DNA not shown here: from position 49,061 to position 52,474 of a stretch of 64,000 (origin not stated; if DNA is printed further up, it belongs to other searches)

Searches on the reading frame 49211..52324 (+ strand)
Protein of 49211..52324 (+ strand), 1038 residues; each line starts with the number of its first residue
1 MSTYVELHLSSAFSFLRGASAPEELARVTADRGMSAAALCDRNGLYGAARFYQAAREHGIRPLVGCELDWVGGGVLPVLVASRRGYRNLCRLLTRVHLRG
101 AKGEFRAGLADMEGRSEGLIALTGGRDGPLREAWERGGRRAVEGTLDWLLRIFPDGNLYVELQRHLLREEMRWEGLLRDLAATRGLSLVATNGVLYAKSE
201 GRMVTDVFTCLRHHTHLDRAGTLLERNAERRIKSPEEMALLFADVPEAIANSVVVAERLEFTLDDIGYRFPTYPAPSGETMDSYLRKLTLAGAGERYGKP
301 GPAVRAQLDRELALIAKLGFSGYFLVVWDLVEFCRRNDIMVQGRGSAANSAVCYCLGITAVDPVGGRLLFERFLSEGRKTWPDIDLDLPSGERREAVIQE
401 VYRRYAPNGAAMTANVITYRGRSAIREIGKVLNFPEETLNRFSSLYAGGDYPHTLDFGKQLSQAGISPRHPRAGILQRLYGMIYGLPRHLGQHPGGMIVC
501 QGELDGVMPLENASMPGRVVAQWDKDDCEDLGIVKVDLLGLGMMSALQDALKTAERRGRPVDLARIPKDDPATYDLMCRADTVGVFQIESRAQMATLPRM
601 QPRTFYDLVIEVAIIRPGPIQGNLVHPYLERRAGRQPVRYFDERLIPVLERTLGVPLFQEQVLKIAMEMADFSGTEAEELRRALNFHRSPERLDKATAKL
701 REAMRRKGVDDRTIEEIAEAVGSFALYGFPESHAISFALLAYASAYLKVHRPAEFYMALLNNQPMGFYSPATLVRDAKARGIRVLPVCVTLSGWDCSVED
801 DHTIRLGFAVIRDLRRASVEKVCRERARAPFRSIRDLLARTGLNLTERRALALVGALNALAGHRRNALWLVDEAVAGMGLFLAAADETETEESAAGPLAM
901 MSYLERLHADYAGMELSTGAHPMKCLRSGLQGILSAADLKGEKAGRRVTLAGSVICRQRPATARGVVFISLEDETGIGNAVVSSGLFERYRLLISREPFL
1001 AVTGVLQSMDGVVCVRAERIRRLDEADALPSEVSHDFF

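Call 75: search_protein_families(library=pfam, proteins=[window:49211-52324:+], max_evalue=0.001)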
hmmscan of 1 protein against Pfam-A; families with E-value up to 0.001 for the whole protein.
window:49211-52324:+ (1038 aa): 5 families
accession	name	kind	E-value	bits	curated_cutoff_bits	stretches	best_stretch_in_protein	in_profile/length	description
PF07733.18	DNA_pol3_alpha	-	2.3e-74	250.7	23.9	1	283-540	1-260/260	Bacterial DNA polymerase III alpha NTPase domain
PF17657.6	DNA_pol3_finger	-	1e-51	175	22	1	543-708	1-166/166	Bacterial DNA polymerase III alpha subunit finger domain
PF02811.25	PHP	-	1.2e-29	104.2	26.4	1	6-165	1-164/164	PHP domain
PF14579.12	HHH_6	-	5.5e-20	71.8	25.6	1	781-866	1-89/90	Helix-hairpin-helix motif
PF01336.31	tRNA_anti-codon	-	1.2e-05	25.5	27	1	948-1021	1-73/75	OB-fold nucleic acid binding domain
